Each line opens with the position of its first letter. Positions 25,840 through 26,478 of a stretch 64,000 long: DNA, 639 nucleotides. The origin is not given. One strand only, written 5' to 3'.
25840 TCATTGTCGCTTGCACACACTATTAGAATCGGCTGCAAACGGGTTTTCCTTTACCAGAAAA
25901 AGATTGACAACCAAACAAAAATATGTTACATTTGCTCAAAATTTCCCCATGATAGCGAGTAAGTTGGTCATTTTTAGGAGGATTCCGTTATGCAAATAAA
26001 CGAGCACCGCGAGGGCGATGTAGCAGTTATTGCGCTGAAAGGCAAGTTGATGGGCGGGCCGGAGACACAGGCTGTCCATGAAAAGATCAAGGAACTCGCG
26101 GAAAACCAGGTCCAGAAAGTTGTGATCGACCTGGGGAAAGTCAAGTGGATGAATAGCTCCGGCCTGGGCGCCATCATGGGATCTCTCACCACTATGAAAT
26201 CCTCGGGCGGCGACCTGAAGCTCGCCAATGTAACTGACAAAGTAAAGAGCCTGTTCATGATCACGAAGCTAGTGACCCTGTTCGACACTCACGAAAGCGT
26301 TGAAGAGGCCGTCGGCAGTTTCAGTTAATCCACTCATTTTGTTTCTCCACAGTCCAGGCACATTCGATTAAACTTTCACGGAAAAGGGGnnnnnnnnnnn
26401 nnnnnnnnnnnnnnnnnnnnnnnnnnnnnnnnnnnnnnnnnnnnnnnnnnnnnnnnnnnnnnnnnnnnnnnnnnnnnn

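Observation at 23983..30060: ECF sigma / zinc-finger anti-sigma / STAS antagonist cassette directly upstream of two tandem paralogous T9SS-sorted secreted proteins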

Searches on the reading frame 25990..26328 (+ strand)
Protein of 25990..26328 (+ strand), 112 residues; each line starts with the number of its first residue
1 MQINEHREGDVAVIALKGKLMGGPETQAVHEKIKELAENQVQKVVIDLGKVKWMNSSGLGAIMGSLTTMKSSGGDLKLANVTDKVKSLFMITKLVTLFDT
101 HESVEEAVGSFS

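Call 3: search_protein_families(library=pfam, proteins=[window:25990-26328:+], max_evalue=0.1)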
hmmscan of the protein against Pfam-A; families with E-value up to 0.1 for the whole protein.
window:25990-26328:+ (112 aa): 3 families
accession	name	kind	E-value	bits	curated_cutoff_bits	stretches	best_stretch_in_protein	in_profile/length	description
PF01740.26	STAS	-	3.7e-14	52.8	22.6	1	8-107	7-106/106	STAS domain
PF13466.11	STAS_2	-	1.2e-07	32.3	29.2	1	27-90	13-75/80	STAS domain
PF14213.11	DUF4325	-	0.023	14.8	23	1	28-59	4-34/64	STAS-like domain of unknown function (DUF4325)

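Call 4: search_protein_families(library=ncbifam, proteins=[window:25990-26328:+], max_evalue=0.1)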
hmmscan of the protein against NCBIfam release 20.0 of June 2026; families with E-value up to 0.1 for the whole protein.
window:25990-26328:+ (112 aa): 6 families
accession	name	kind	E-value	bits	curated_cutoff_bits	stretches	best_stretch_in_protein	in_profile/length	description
TIGR00377.1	ant_ant_sig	superfamily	2.4e-19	69.2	53.45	1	1-106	3-108/108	anti-sigma factor antagonist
TIGR02886.1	spore_II_AA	equivalog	3e-15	56.1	114.75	1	7-108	5-106/106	anti-sigma F factor antagonist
NF047705.1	slr1659_superfam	superfamily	1.9e-05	24.9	100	1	12-64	17-71/111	slr1659 superfamily regulator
NF033618.0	mlaB_1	equivalog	0.0013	19.1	90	1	39-94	33-88/94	lipid asymmetry maintenance protein MlaB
NF002134.0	PRK00971.1-4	equivalog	0.0023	16.7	557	1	5-91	323-407/429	glutaminase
NF052652.1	YtvA_fam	equivalog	0.0025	17.4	250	1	10-107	144-242/243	YtvA family blue-light photoreceptor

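Call 54: find_homologous_proteins(query=window:25990-26328:+, max_evalue=1e-10)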
Query window:25990-26328:+ (112 aa): 1485 proteins with E <= 1e-10 among 1490 candidates; the best 120 are listed.
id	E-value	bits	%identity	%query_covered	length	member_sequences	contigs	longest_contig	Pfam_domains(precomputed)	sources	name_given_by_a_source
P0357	9.6e-64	230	100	100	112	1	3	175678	PF01740.27,PF13466.13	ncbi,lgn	-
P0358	1.5e-57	210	90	100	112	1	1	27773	PF01740.27,PF13466.13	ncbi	-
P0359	2.1e-53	197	80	100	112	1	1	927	PF01740.27,PF13466.13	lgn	-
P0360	1.1e-52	194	81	99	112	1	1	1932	PF01740.27,PF13466.13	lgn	-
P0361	3.0e-52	193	83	100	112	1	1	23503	PF01740.27,PF13466.13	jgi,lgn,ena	-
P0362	3.6e-52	193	79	100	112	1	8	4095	PF01740.27,PF13466.13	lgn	-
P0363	3.7e-52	193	79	100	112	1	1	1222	PF01740.27,PF13466.13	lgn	-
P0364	3.8e-52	192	79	100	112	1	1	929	PF01740.27,PF13466.13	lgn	-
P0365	6.7e-52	192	81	99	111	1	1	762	PF01740.27,PF13466.13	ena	-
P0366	1.3e-51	191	79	99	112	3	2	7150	PF01740.27,PF13466.13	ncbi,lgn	-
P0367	1.5e-51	191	79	100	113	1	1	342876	PF01740.27,PF13466.13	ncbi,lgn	-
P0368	1.6e-51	190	82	100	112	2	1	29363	PF01740.27,PF13466.13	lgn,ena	-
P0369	2.3e-51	190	79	100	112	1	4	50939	PF01740.27,PF13466.13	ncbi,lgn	-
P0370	3.6e-51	189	79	100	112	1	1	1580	PF01740.27,PF13466.13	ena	-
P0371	4.3e-51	189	79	99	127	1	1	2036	PF01740.27,PF13466.13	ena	-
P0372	4.3e-51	189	77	99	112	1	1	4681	PF01740.27,PF13466.13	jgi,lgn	-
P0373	4.5e-51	189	78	100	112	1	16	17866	PF01740.27,PF13466.13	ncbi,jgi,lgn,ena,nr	ncbi:MAG: STAS domain-containing protein [Calditrichaeota bacterium]|nr:STAS domain-containing prote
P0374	9.9e-51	188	77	100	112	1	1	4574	PF01740.27,PF13466.13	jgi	-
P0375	1.2e-50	188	75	100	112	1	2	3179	PF01740.27,PF13466.13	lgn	-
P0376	1.4e-50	187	78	99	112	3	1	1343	PF01740.27,PF13466.13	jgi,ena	-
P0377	4.9e-50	186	77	99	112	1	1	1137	PF01740.27,PF13466.13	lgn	-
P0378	6.0e-50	185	77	99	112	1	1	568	PF01740.27,PF13466.13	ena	-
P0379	7.3e-50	185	78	99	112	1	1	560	PF01740.27,PF13466.13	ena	-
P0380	8.1e-50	185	75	100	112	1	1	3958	PF01740.27,PF13466.13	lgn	-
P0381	1.5e-49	184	79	100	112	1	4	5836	PF01740.27,PF13466.13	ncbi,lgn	ncbi:MAG: STAS domain-containing protein [bacterium]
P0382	1.9e-49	184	76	99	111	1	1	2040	PF01740.27,PF13466.13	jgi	-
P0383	1.9e-49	184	76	100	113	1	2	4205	PF01740.27,PF13466.13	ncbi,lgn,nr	ncbi:MAG: anti-sigma factor antagonist [Calditrichaeota bacterium]|nr:MAG: anti-sigma factor antagon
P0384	2.0e-49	184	79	99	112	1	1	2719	PF01740.27,PF13466.13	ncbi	ncbi:MAG: STAS domain-containing protein [bacterium]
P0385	2.1e-49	184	77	99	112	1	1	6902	PF01740.27,PF13466.13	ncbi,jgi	-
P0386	3.2e-49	183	75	100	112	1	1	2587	PF01740.27,PF13466.13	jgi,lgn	-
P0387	4.5e-49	183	76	99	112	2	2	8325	PF01740.27,PF13466.13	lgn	-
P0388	4.8e-49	183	78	100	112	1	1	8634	PF01740.27,PF13466.13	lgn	-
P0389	6.4e-49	182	74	99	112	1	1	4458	PF01740.27,PF13466.13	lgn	-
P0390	7.0e-49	182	77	99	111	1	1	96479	PF01740.27,PF13466.13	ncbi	-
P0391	8.1e-49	182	75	99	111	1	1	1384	PF01740.27,PF13466.13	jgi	-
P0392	8.2e-49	182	75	99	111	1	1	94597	PF01740.27,PF13466.13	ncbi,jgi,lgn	-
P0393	1.1e-48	181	74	99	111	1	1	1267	PF01740.27,PF13466.13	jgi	-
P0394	1.3e-48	181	76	99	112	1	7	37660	PF01740.27,PF13466.13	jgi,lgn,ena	jgi:anti-sigma B factor antagonist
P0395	1.3e-48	181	75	100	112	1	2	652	PF01740.27,PF13466.13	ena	-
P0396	2.0e-48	181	77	99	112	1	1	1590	PF01740.27,PF13466.13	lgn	-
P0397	2.2e-48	180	74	100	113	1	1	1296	PF01740.27,PF13466.13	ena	-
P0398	4.2e-48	180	75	99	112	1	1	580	PF01740.27,PF13466.13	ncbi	-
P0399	5.7e-48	179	75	100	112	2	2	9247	PF01740.27,PF13466.13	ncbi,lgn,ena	-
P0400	5.8e-48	179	78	94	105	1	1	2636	PF01740.27,PF13466.13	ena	-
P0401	1.2e-47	178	74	100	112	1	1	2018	PF01740.27,PF13466.13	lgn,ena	-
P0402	1.5e-47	178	74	100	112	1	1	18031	PF01740.27,PF13466.13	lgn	-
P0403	2.0e-47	177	73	99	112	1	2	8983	PF01740.27,PF13466.13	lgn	-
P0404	2.6e-47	177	77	94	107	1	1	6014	PF01740.27,PF13466.13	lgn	-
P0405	2.8e-47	177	76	100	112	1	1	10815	PF01740.27,PF13466.13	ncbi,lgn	ncbi:MAG: STAS domain-containing protein [bacterium]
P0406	3.0e-47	177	73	99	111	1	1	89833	PF01740.27,PF13466.13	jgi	-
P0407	4.1e-47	176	75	99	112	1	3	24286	PF01740.27,PF13466.13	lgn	-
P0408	4.7e-47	176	73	100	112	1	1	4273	PF01740.27,PF13466.13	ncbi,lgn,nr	ncbi:MAG: anti-sigma factor antagonist [Calditrichaeota bacterium]|nr:MAG: anti-sigma factor antagon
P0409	4.9e-47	176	73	99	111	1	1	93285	PF01740.27,PF13466.13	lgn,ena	-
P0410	5.7e-47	176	73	100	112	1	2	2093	PF01740.27,PF13466.13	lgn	-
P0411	6.6e-47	176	76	99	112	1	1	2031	PF01740.27,PF13466.13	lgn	-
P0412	8.2e-47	175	73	99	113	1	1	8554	PF01740.27,PF13466.13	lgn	-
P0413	9.0e-47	175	75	99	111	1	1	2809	PF01740.27,PF13466.13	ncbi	-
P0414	1.3e-46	175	71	100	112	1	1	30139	PF01740.27,PF13466.13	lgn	-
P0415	1.4e-46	175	75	99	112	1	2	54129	PF01740.27,PF13466.13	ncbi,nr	ncbi:STAS domain-containing protein [candidate division KSB1 bacterium]|nr:STAS domain-containing pr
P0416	1.8e-46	174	70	100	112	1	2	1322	PF01740.27,PF13466.13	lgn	-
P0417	4.0e-46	173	71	100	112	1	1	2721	PF01740.27,PF13466.13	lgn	-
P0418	5.5e-46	173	74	100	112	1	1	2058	PF01740.27,PF13466.13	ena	-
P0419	7.8e-46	172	73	100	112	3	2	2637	PF01740.27,PF13466.13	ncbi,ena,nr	ncbi:STAS domain-containing protein [bacterium]|nr:STAS domain-containing protein [bacterium]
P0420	7.9e-46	172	73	100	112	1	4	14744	PF01740.27,PF13466.13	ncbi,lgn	ncbi:MAG: STAS domain-containing protein [bacterium]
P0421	1.3e-45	172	71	100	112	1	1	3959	PF01740.27,PF13466.13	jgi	jgi:anti-sigma B factor antagonist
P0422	1.5e-45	171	71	100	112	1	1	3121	PF01740.27,PF13466.13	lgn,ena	-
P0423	2.0e-45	171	71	100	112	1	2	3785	PF01740.27,PF13466.13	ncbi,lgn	ncbi:MAG: STAS domain-containing protein [bacterium]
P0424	2.1e-45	171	73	100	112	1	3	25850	PF01740.27,PF13466.13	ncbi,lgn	-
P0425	3.2e-45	170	78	93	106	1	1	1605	PF01740.27,PF13466.13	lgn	-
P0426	4.0e-45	170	72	99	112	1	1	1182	PF01740.27,PF13466.13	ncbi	-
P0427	4.3e-45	170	71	99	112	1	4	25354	PF01740.27,PF13466.13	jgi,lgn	jgi:anti-sigma B factor antagonist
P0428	6.6e-45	169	71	99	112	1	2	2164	PF01740.27,PF13466.13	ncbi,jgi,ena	-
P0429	7.2e-45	169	72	99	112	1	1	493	PF01740.27,PF13466.13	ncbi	-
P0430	8.3e-45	169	71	99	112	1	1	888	PF01740.27,PF13466.13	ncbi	-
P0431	8.5e-45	169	71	99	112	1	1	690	PF01740.27,PF13466.13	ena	-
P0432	1.0e-44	169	78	90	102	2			PF01740.27,PF13466.13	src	-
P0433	1.5e-44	168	70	99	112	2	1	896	PF01740.27,PF13466.13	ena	-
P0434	1.8e-44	168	70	99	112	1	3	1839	PF01740.27,PF13466.13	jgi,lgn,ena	-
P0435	1.8e-44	168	71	99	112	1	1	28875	PF01740.27,PF13466.13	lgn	-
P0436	1.9e-44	168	73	99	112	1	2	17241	PF01740.27,PF13466.13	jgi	jgi:anti-sigma B factor antagonist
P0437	2.0e-44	168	71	99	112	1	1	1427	PF01740.27,PF13466.13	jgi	-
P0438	2.1e-44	168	69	99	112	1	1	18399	PF01740.27,PF13466.13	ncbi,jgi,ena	-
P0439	3.1e-44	167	70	99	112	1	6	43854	PF01740.27,PF13466.13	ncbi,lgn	-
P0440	3.4e-44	167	70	99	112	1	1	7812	PF01740.27,PF13466.13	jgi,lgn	jgi:anti-sigma B factor antagonist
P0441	3.7e-44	167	70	99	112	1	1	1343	PF01740.27,PF13466.13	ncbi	-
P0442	4.2e-44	167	72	99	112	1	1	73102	PF01740.27,PF13466.13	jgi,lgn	jgi:anti-sigma B factor antagonist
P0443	4.3e-44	167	70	99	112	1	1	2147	PF01740.27,PF13466.13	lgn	-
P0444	4.9e-44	166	70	100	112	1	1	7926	PF01740.27,PF13466.13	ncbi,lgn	ncbi:MAG: STAS domain-containing protein [bacterium]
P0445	5.1e-44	166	70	99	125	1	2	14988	PF01740.27,PF13466.13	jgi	jgi:anti-sigma B factor antagonist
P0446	6.8e-44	166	70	99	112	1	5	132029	PF01740.27,PF13466.13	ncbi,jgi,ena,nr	ncbi:MAG TPA: STAS domain-containing protein [bacterium]|nr:STAS domain-containing protein [bacteriu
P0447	7.2e-44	166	69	99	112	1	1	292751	PF01740.27,PF13466.13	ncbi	-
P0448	8.0e-44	166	69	99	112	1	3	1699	PF01740.27,PF13466.13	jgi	-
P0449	8.6e-44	166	68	100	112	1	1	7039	PF01740.27,PF13466.13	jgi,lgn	jgi:anti-sigma B factor antagonist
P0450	1.1e-43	165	70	99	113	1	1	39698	PF01740.27,PF13466.13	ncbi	-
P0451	1.1e-43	165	74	93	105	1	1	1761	PF01740.27,PF13466.13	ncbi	ncbi:MAG: STAS domain-containing protein, partial [bacterium]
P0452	1.4e-43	165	70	99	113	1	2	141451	PF01740.27,PF13466.13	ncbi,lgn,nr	ncbi:anti-sigma factor antagonist [candidate division KSB1 bacterium]|nr:anti-sigma factor antagonis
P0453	1.8e-43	165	70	99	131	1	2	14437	PF01740.27,PF13466.13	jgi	jgi:anti-sigma B factor antagonist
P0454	1.8e-43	165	70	99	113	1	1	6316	PF01740.27,PF13466.13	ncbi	-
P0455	1.9e-43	165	72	99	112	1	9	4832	PF01740.27,PF13466.13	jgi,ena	-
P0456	2.0e-43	164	68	99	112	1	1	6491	PF01740.27,PF13466.13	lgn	-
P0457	2.4e-43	164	71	100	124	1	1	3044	PF01740.27,PF13466.13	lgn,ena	-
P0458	2.8e-43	164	70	99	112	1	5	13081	PF01740.27,PF13466.13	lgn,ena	-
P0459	3.1e-43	164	69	99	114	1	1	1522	PF01740.27,PF13466.13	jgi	jgi:anti-sigma B factor antagonist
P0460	3.2e-43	164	68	99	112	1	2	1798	PF01740.27,PF13466.13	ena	-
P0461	3.4e-43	164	70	99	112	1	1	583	PF01740.27,PF13466.13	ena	-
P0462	3.7e-43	164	68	99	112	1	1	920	PF01740.27,PF13466.13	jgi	-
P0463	4.1e-43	163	69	99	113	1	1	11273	PF01740.27,PF13466.13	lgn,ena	-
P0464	4.5e-43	163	70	99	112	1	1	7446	PF01740.27,PF13466.13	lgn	-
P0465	4.8e-43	163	68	99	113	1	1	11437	PF01740.27,PF13466.13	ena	-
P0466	5.9e-43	163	68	99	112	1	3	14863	PF01740.27,PF13466.13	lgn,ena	-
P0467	1.6e-42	162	68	99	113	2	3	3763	PF01740.27,PF13466.13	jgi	-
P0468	1.7e-42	162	70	100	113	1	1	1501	PF01740.27,PF13466.13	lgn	-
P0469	2.1e-42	161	69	99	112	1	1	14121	PF01740.27,PF13466.13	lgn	-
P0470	2.6e-42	161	69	99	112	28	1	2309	PF01740.27,PF13466.13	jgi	-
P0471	2.6e-42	161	69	99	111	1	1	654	PF01740.27,PF13466.13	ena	-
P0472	2.8e-42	161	70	99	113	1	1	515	PF01740.27,PF13466.13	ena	-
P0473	2.8e-42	161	68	99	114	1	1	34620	PF01740.27,PF13466.13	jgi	jgi:anti-sigma B factor antagonist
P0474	2.9e-42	161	68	99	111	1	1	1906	PF01740.27,PF13466.13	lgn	-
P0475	3.1e-42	161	70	99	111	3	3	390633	PF01740.27,PF13466.13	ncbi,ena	-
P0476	3.2e-42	161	67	99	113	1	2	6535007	PF01740.27,PF13466.13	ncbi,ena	-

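Call 57: find_encoding_contigs(protein=P0415, flank=6000, max_places=1)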
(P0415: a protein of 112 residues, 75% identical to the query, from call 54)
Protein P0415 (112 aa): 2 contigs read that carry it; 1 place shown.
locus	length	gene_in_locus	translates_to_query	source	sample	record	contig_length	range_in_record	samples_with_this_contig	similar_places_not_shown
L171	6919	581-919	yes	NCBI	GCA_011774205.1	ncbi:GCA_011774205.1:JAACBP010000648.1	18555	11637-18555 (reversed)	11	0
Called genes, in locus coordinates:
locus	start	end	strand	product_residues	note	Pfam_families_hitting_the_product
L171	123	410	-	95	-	-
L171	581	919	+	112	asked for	PF01740:STAS, PF13466:STAS_2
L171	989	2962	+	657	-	PF13860:FlgD_ig (weak)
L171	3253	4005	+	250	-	PF20582:UPF0758_N, PF14464:Prok-JAB (faint), PF04002:RadC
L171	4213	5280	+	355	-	-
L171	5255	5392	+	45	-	-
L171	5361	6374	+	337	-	-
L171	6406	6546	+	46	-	-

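Call 58: find_encoding_contigs(protein=P0476, flank=6000, max_places=1)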
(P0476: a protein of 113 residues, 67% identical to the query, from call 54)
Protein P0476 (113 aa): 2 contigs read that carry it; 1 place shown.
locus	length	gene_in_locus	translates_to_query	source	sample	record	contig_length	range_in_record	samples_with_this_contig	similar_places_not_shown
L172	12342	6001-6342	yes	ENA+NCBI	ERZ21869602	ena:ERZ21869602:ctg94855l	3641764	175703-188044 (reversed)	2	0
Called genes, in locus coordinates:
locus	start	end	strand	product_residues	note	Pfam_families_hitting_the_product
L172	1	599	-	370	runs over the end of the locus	-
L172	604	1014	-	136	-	-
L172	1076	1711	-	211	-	-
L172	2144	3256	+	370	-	PF00365:PFK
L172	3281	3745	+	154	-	PF27404:MJ1491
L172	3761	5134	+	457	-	PF01541:GIY-YIG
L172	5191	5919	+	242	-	-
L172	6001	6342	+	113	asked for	PF01740:STAS, PF13466:STAS_2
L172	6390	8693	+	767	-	PF00041:fn3 (weak), PF13860:FlgD_ig (weak)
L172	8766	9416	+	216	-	PF13860:FlgD_ig (weak)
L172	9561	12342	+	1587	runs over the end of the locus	PF16586:DUF5060, PF13204:Apiosidase (weak), PF00801:PKD, PF18911:PKD_4, PF01839:FG-GAP (faint), PF13517:FG-GAP_3, PF07593:UnbV_ASPIC (weak), PF13860:FlgD_ig, +1 more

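Call 67: find_encoding_contigs(protein=P0452, flank=6000, max_places=1)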
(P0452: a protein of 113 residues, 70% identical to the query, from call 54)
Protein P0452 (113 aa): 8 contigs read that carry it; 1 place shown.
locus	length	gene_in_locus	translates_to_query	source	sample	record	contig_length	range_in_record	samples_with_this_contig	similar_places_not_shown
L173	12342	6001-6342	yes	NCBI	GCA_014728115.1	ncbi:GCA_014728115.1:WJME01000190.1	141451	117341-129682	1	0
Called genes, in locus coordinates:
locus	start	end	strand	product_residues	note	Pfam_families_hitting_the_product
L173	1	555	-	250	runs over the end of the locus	PF00702:Hydrolase (weak), PF13419:HAD_2 (weak)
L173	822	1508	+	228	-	PF03483:B3_4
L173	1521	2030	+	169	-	PF27404:MJ1491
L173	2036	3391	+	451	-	PF01541:GIY-YIG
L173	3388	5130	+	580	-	PF17899:Peptidase_M61_N, PF05299:Peptidase_M61, PF13180:PDZ_2, PF17820:PDZ_6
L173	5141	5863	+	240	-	-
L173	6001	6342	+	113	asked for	PF01740:STAS, PF13466:STAS_2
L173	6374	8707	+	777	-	PF00041:fn3 (weak), PF13860:FlgD_ig (weak), PF18962:Por_Secre_tail (weak)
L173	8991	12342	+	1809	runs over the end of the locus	PF16586:DUF5060, PF13204:Apiosidase, PF00801:PKD, PF18911:PKD_4, PF18911:PKD_4, PF00801:PKD, PF18911:PKD_4, PF00801:PKD, +5 more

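Call 68: find_encoding_contigs(protein=P0475, flank=6000, max_places=1)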
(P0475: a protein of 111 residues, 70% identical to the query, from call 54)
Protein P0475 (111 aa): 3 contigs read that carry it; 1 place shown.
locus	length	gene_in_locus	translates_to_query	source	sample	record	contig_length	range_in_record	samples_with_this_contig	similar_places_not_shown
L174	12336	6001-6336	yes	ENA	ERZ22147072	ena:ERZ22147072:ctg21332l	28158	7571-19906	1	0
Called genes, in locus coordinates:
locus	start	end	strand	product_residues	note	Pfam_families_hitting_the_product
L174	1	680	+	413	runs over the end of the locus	PF01541:GIY-YIG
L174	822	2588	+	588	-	PF17899:Peptidase_M61_N, PF05299:Peptidase_M61, PF13180:PDZ_2 (weak)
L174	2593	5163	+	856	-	PF00246:Peptidase_M14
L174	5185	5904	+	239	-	-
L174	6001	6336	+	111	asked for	PF01740:STAS, PF13466:STAS_2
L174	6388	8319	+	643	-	PF13860:FlgD_ig, PF18962:Por_Secre_tail (faint)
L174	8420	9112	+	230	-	PF20582:UPF0758_N, PF04002:RadC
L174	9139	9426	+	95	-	PF03319:EutN_CcmL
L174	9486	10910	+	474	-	PF00171:Aldedh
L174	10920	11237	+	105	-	PF03319:EutN_CcmL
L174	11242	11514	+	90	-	PF03319:EutN_CcmL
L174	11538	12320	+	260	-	PF00596:Aldolase_II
